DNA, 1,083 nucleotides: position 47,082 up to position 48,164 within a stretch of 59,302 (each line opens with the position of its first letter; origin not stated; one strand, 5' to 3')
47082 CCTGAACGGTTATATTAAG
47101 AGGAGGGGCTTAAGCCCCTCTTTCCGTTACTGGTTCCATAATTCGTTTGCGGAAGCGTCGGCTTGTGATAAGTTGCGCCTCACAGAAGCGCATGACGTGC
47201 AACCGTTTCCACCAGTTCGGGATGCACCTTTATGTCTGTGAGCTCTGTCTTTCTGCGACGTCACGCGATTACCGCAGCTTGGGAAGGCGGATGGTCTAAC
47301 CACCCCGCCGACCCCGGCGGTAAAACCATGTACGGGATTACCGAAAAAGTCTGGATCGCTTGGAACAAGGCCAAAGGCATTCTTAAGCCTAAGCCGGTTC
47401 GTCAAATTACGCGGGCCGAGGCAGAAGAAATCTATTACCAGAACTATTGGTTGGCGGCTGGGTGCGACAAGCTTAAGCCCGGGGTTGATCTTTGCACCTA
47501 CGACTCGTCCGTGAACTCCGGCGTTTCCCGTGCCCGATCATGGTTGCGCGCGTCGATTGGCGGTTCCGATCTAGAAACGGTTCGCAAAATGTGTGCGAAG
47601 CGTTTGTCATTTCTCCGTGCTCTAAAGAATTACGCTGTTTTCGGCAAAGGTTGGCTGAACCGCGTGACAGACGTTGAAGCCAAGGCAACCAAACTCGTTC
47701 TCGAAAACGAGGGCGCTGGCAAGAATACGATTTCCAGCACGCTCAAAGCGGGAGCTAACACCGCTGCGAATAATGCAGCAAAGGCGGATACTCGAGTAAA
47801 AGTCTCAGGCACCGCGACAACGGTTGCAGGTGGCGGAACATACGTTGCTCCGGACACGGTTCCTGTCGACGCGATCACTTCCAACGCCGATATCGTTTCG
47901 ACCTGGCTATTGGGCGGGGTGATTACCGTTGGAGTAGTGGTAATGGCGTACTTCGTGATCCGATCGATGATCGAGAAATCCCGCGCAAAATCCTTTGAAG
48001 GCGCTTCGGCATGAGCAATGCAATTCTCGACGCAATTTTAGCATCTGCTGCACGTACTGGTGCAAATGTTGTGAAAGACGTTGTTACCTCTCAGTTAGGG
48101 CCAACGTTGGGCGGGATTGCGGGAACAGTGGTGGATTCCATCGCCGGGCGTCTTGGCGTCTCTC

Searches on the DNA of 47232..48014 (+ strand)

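Call 74: search_rna_families(source=L056, start=10750, end=11450, threshold=evalue, max_evalue=1)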
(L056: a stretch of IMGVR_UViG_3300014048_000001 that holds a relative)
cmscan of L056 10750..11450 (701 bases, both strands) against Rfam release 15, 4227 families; matches with E-value up to 1: 5.
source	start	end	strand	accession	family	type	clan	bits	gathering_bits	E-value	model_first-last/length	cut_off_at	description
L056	11267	11315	+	RF00489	ctRNA_p42d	Gene; antisense;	-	45.3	50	4.9e-09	1-46/46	no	ctRNA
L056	10896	10970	+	RF02837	anti-hemB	Gene; sRNA;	-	23.2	49.5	0.0045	1-81/81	no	Burkholderia RNA 7 (anti-hemB)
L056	10895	10973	+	RF00122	GadY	Gene; sRNA;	-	22.3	45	0.054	1-114/114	no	GadY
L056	11001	11060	-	RF04247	bZIP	Gene; sRNA;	-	19.5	41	0.85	1-72/72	no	bZIP non canonical Hac1/Xbp1 intron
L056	10843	10970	-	RF00516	ylbH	Cis-reg; leader;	-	16.6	50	0.53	1-122/122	no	ylbH leader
